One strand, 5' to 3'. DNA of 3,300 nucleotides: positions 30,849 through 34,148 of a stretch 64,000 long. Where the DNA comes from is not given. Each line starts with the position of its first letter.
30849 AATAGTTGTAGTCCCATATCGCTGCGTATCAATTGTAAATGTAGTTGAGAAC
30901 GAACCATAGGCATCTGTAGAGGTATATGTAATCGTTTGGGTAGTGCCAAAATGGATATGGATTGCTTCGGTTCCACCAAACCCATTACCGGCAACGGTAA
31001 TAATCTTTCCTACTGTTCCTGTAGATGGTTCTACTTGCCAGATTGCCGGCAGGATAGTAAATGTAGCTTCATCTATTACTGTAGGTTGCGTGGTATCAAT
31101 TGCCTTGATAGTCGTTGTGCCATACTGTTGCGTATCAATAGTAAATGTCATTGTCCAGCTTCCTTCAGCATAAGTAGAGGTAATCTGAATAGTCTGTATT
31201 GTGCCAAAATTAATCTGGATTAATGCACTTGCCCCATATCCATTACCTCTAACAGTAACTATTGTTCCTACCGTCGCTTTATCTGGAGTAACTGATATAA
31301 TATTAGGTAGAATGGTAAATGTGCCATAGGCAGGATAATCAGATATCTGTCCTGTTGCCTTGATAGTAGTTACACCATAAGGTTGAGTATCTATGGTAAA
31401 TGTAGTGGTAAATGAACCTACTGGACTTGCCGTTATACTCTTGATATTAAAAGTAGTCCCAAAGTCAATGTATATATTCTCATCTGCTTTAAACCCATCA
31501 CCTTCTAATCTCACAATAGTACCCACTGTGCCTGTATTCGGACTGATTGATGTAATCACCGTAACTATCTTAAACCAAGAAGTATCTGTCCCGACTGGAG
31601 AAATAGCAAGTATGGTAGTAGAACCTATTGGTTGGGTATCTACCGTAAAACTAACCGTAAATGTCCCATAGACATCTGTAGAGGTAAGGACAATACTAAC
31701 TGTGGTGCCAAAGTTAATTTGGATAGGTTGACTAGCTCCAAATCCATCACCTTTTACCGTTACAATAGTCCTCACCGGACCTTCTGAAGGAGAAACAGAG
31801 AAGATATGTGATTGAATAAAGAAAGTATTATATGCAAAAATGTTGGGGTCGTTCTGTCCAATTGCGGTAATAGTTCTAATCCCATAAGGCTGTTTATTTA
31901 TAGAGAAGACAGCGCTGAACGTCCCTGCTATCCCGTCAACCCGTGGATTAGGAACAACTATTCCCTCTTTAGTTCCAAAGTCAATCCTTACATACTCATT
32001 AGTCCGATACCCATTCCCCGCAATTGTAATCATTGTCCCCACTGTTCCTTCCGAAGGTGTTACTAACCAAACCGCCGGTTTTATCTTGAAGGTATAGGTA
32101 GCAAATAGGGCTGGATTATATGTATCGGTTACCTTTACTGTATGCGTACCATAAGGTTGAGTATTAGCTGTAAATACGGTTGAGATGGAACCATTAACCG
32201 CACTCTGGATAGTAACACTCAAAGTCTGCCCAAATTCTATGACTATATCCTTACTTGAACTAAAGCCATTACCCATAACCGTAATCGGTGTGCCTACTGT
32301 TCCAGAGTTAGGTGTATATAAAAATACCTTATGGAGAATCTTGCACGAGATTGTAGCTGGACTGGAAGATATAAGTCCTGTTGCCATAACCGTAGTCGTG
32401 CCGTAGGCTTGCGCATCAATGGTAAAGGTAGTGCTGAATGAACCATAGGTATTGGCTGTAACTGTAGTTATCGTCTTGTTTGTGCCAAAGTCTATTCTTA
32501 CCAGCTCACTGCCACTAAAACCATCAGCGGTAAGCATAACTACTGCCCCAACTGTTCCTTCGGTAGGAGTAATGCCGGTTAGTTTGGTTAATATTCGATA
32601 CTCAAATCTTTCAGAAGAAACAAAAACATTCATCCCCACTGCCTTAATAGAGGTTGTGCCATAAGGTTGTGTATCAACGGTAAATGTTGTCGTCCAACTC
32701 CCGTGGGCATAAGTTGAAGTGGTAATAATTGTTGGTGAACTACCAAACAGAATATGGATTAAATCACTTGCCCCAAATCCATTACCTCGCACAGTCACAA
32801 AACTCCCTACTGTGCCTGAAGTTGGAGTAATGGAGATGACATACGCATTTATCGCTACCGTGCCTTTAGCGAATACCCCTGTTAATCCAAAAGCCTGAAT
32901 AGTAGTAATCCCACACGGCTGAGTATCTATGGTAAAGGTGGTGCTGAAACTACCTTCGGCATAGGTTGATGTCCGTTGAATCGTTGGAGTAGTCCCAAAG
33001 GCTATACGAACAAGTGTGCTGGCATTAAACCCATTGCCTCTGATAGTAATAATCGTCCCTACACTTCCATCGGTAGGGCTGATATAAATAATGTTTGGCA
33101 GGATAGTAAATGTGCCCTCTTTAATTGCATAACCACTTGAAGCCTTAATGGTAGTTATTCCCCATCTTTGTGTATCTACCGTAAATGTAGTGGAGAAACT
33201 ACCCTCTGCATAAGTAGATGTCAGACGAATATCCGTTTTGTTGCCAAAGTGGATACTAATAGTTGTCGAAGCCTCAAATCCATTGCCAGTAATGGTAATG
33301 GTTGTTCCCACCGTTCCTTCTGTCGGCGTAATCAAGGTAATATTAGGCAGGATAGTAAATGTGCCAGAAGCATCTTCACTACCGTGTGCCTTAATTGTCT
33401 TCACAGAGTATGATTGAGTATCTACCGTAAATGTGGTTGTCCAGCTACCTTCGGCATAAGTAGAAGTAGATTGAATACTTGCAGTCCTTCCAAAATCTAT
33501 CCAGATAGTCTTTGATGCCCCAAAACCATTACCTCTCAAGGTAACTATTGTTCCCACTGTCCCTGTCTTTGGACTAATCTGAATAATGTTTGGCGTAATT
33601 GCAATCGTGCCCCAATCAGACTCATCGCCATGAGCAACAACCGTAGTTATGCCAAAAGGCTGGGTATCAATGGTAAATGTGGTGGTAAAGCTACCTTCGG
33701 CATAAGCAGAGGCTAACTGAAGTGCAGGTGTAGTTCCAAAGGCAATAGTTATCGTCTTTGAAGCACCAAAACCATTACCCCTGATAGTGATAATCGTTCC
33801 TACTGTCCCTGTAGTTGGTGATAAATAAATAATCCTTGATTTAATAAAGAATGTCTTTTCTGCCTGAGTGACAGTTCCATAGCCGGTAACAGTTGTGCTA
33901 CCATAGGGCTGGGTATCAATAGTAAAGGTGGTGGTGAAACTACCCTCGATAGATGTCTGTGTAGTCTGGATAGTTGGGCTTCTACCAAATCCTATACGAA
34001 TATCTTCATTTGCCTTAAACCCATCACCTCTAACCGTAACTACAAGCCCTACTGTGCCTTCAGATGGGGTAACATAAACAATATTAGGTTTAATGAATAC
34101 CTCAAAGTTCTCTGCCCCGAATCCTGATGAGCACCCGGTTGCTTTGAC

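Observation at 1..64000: The window is wholly internal to a single giant gene of at least 64 kb (at least 21,300 codons), with neither end in view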

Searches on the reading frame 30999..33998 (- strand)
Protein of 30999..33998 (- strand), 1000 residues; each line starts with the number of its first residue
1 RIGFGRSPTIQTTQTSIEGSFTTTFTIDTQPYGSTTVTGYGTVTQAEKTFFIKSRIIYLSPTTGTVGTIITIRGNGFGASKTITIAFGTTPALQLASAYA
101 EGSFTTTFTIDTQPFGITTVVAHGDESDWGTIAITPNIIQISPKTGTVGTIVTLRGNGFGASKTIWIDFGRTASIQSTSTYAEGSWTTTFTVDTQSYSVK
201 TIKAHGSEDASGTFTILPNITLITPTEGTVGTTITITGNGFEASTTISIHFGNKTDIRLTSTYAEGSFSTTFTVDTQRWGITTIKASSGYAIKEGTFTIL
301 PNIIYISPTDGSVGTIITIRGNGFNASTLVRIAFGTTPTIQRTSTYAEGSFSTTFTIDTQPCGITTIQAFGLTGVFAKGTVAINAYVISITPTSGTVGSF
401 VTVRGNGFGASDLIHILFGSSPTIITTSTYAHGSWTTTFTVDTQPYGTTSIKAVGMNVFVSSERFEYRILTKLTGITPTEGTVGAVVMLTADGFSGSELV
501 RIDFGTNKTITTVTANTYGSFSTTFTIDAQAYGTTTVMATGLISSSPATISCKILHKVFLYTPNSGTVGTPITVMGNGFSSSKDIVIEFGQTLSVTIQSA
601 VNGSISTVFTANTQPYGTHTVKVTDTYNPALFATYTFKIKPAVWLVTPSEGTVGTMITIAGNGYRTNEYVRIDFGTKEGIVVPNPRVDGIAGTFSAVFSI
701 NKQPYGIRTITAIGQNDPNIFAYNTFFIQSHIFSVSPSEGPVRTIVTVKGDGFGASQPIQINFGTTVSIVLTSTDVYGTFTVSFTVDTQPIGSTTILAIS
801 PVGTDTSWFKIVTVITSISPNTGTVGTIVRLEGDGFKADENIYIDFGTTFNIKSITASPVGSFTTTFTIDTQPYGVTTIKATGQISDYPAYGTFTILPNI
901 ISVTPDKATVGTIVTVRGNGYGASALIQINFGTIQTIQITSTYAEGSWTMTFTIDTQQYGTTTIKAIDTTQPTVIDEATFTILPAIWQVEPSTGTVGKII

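Call 6: search_protein_families(library=pfam, proteins=[window:30999-33998:-], max_evalue=0.01)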
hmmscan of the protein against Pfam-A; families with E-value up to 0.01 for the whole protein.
window:30999-33998:- (1000 aa): 1 family
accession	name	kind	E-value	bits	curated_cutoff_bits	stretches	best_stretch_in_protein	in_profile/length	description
PF01833.30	TIG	-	9.8e-35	118.9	20.9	7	218-254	1-40/84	IPT/TIG domain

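Call 86: search_protein_families(library=ncbifam, proteins=[window:30999-33998:-], max_evalue=0.01)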
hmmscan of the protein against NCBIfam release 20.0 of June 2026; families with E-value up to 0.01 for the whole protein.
window:30999-33998:- (1000 aa): 1 family
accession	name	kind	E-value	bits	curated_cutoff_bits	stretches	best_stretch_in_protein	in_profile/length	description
NF040680.1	chromo_anti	equivalog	0.00011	22.1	86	0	365-443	3-91/133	enediyne antibiotic chromoprotein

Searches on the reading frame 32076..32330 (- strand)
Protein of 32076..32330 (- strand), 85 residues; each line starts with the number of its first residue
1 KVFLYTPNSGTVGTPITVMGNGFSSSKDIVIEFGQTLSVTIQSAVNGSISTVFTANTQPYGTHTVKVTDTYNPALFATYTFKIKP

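Call 21: search_solved_structures(query=A1, max_evalue=0.01, show_alignments=2)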
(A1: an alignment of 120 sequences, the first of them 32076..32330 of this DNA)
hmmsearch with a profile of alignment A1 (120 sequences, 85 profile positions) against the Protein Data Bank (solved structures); distinct sequences matched with E-value up to 0.01: 1.
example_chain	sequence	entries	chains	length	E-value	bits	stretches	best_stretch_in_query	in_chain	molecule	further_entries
1cyg_A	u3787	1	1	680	0.0028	20.6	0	4-46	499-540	CYCLODEXTRIN GLUCANOTRANSFERASE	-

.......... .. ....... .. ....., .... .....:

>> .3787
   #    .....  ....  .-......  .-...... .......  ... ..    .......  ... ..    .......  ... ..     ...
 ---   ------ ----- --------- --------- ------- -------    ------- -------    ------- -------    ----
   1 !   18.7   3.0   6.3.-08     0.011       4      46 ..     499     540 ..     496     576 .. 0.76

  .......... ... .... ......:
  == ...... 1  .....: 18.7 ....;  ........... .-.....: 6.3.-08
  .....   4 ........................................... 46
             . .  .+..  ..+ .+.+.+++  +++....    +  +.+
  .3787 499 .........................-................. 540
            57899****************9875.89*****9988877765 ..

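Call 28: predict_structure(alignment_id=A1)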
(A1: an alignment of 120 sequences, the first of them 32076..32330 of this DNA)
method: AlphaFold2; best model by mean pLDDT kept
length: 85 residues; sequences in the alignment: 120
mean_pLDDT: 94.3   pTM: 0.80
mean pLDDT of the five models: 94.3, 93.6, 92.5, 91.8, 90.9
residues with pLDDT >= 90: 75; 70-90: 10; 50-70: 0; < 50: 0
segments of 3 or more residues with pLDDT < 50: none
pLDDT, mean of each block of 10 residues (from residue 1): 95 95 97 91 97 89 96 95 93
secondary structure, 60 per line:
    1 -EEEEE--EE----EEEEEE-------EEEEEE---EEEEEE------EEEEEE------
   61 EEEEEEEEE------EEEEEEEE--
elements in order: E2-6 E15-20 E28-33 E37-42 E49-54 E61-69 E76-83

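Call 31: fold_search(model_id=the predicted structure, library=pdb)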
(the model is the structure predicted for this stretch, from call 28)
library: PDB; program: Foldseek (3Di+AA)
matches with E <= 10: 1545; with E <= 0.001: 0
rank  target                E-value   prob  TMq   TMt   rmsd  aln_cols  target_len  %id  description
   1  2mcm                  8.5e-03  1.00  0.76  0.59   4.0       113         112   13  MACROMOMYCIN (released 1993-01-15)
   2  2p9r_B                1.1e-02  1.00  0.65  0.59   3.6        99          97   11  Human alpha2-macroglogulin is composed of multiple domains, as predicted by homology with complement component C3 (released 2007-08-21)
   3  1oy3_B                1.5e-02  1.00  0.55  0.46   4.3        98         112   12  CRYSTAL STRUCTURE OF AN IKBBETA/NF-KB P65 HOMODIMER COMPLEX (released 2003-05-20)
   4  2p9r_A                1.7e-02  1.00  0.66  0.57   3.3       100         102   11  Human alpha2-macroglogulin is composed of multiple domains, as predicted by homology with complement component C3 (released 2007-08-21)
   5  4tn9_A                1.7e-02  1.00  0.59  0.58   3.6        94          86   22  Crystal structure of Clostridium histolyticum ColG collagenase polycystic kidney disease-like domain at 1.4 Angstrom r (released 2015-03-11)
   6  3mqi_C                2.0e-02  1.00  0.61  0.59   3.8        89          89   15  Human early B-cell factor 1 (EBF1) IPT/TIG domain (released 2010-05-26)
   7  6sws_A                2.1e-02  1.00  0.60  0.49   4.3        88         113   12  The DBB dimerization domain of B-cell adaptor for PI3K (BCAP) is required for down regulation of inflammatory signalli (released 2020-02-19)
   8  2y72_A                2.2e-02  1.00  0.57  0.57   3.8        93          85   22  Crystal structure of the PKD Domain of Collagenase G from Clostridium Histolyticum at 1.18 Angstrom Resolution. (released 2011-09-28)
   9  4jw3_B                2.3e-02  1.00  0.68  0.54   5.2       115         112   16  Selection of specific protein binders for pre-defined targets from an optimized library of artificial helicoidal repea (released 2013-09-25)
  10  1nco_A                2.5e-02  1.00  0.66  0.52   3.7       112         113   17  STRUCTURE OF THE ANTITUMOR PROTEIN-CHROMOPHORE COMPLEX NEOCARZINOSTATIN (released 1993-10-31)
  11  5b71_E                2.5e-02  1.00  0.68  0.63   2.9        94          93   13  Crystal structure of complement C5 in complex with SKY59 (released 2017-05-03)
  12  6sws_B                2.5e-02  1.00  0.60  0.49   4.4        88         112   12  The DBB dimerization domain of B-cell adaptor for PI3K (BCAP) is required for down regulation of inflammatory signalli (released 2020-02-19)
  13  2cbo                  2.9e-02  1.00  0.67  0.52   4.8       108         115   18  Crystal structure of the neocarzinostatin 3Tes24 mutant bound to testosterone hemisuccinate. (released 2006-03-22)
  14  8rc4_g                2.9e-02  1.00  0.58  0.08   4.7       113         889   17  Structure of Integrator-PP2A complex (released 2024-02-07)
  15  7kmm_A                3.0e-02  1.00  0.58  0.13   3.0        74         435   15  Crystal structure of XAC1771, a novel carbohydrate acetylesterase from Xanthomonas citri (released 2021-05-26)
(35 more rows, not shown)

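Call 53: search_protein_families(library=pfam, alignment_id=A1, max_evalue=0.01)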
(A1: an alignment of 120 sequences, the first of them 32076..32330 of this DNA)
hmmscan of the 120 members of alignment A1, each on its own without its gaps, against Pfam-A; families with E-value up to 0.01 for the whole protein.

A. member 1, window:32076-32330:- (85 aa): 1 family
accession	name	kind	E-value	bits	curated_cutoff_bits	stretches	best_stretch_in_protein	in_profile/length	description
PF01833.30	TIG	-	3.2e-06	27.5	20.9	1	5-81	6-82/84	IPT/TIG domain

B. families by the number of members that match (of 120 scanned): 7 families
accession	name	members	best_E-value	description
PF01833.30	TIG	35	4e-07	IPT/TIG domain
PF12733.13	Cadherin-like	4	0.00014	Cadherin-like beta sandwich domain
PF17936.7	Big_6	4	0.003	Bacterial Ig domain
PF22633.2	F5_F8_type_C_2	2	0.0089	NedA-like, galactose-binding domain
PF05792.18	Candida_ALS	1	0.0022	Candida agglutinin-like (ALS)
PF08327.17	AHSA1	1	0.0081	Activator of Hsp90 ATPase homolog 1-like protein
PF07705.17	CARDB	1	0.0086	CARDB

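Call 68: search_protein_representatives(alignment_id=A1)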
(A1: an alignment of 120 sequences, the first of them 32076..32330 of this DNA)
Query: 120 sequences, 85 profile positions. Proteins with E-value up to 0.001 (for the whole library): 5660; up to 1e-10: 2146; up to 1e-30: 561. The best 150 are listed.
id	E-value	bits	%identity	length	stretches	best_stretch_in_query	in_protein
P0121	0.0e+00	1936.1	-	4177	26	1-85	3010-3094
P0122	0.0e+00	1661.4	-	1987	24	1-83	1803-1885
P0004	0.0e+00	1451.5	-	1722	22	2-76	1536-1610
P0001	0.0e+00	1447.5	-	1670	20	1-85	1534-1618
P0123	0.0e+00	1429.2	-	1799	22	1-84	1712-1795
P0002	0.0e+00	1387.7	-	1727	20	1-85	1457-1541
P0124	0.0e+00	1374.5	-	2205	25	2-81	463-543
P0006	0.0e+00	1340.7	-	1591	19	1-83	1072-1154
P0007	0.0e+00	1316.6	-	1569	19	1-85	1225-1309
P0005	0.0e+00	1261.2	-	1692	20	2-84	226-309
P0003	0.0e+00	1232.1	-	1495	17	2-85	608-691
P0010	0.0e+00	1203.0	-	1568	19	1-85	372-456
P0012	0.0e+00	1115.1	-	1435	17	1-85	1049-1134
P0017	0.0e+00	1098.7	-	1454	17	1-84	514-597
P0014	0.0e+00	1090.6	-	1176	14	1-85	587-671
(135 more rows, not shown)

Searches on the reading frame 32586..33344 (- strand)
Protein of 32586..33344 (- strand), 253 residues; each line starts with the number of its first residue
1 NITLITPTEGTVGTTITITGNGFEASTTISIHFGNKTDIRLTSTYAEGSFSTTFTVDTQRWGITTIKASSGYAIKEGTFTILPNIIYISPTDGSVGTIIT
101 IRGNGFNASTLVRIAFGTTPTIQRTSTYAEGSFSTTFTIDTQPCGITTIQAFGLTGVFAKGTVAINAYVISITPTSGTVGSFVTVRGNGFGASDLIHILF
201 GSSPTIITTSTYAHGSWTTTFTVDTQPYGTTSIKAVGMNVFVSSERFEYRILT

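Call 64: predict_structure(alignment_id=A3)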
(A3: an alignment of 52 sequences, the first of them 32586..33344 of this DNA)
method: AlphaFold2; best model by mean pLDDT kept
length: 253 residues; sequences in the alignment: 52
mean_pLDDT: 94.7   pTM: 0.82
mean pLDDT of the five models: 94.7, 94.5, 94.1, 93.8, 92.3
residues with pLDDT >= 90: 225; 70-90: 28; 50-70: 0; < 50: 0
segments of 3 or more residues with pLDDT < 50: none
pLDDT, mean of each block of 10 residues (from residue 1): 97 97 96 91 96 95 97 95 98 95 96 95 95 97 94 94 95 97 95 94 92 94 96 91 86 96
secondary structure, 60 per line:
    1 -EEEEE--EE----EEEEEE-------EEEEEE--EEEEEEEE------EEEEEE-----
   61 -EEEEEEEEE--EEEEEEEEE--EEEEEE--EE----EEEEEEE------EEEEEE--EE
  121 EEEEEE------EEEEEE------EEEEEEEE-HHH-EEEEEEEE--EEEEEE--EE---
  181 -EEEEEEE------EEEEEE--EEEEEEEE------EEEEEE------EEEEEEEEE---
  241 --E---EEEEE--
elements in order: E2-6 E15-20 E28-33 E36-43 E50-55 E62-70 E73-81 E84-89 E98-104 E111-116 E119-126 E133-138 E145-152 E158-165 E168-173 E182-188 E195-200 E203-210 E217-222 E229-237 E247-251

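Call 67: fold_search(model_id=the predicted structure, library=pdb)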
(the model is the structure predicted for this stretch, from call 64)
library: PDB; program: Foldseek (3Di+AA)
matches with E <= 10: 1824; with E <= 0.001: 355
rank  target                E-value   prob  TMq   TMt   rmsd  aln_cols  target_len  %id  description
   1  6rur_A                3.0e-08  1.00  0.30  0.16  16.3       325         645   13  Structure of the SCIN stabilized C3bBb convertase bound to properdin (released 2019-08-21)
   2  9ijj_C                8.6e-08  1.00  0.26  0.09  15.0       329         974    9  In situ structure of the central apparatus in mouse sperm axoneme. (released 2025-06-04)
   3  7c7u_A                1.0e-07  1.00  0.26  0.14  16.7       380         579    8  Biofilm associated protein - BSP domain (released 2021-05-12)
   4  9ijj_E                1.1e-07  1.00  0.21  0.13  14.7       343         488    9  In situ structure of the central apparatus in mouse sperm axoneme. (released 2025-06-04)
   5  5uv6_A                1.2e-07  1.00  0.21  0.20  15.1       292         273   14  Crystal structure of human Opioid Binding Protein/Cell Adhesion Molecule Like (OPCML) (released 2018-03-21)
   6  8coe_C                1.6e-07  1.00  0.27  0.15  15.7       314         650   12  complement C5 in complex with the LCP0195 nanobody (released 2024-01-03)
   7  3bpo_C                1.6e-07  1.00  0.24  0.22  14.3       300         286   10  Crystal structure of the IL13-IL4R-IL13Ra ternary complex (released 2008-02-05)
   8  7c7u_B                2.1e-07  1.00  0.24  0.13  16.8       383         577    8  Biofilm associated protein - BSP domain (released 2021-05-12)
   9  5fo7_A                2.2e-07  1.00  0.32  0.17  15.9       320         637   12  Crystal Structure of Human Complement C3b at 2.8 Angstrom resolution (released 2016-04-06)
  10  7sqc_2B               2.2e-07  1.00  0.23  0.10  16.4       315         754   12  Ciliary C1 central pair apparatus isolated from Chlamydomonas reinhardtii (released 2022-04-13)
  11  1i1r_A                3.0e-07  1.00  0.21  0.18  12.6       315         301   12  CRYSTAL STRUCTURE OF A CYTOKINE/RECEPTOR COMPLEX (released 2001-03-28)
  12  7sqc_O0               3.1e-07  1.00  0.22  0.07  16.3       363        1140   11  Ciliary C1 central pair apparatus isolated from Chlamydomonas reinhardtii (released 2022-04-13)
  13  5hcc_B                3.3e-07  1.00  0.29  0.15  15.5       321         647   12  Ternary complex of human Complement C5 with Ornithodoros moubata OmCI and Dermacentor andersoni RaCI3. (released 2016-03-30)
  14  5e53_B                4.2e-07  1.00  0.23  0.20  13.6       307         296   12  Crystal structure of chicken CNTN1 FN1-FN3 domains (released 2016-08-31)
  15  3pvm_A                4.5e-07  1.00  0.28  0.07  15.7       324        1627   13  Structure of Complement C5 in Complex with CVF (released 2011-01-19)
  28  6xi3                  1.1e-06  1.00  0.30  0.21  12.8       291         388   15  Crystal structure of tetra-tandem repeat in extending region of large adhesion protein (released 2020-10-14)
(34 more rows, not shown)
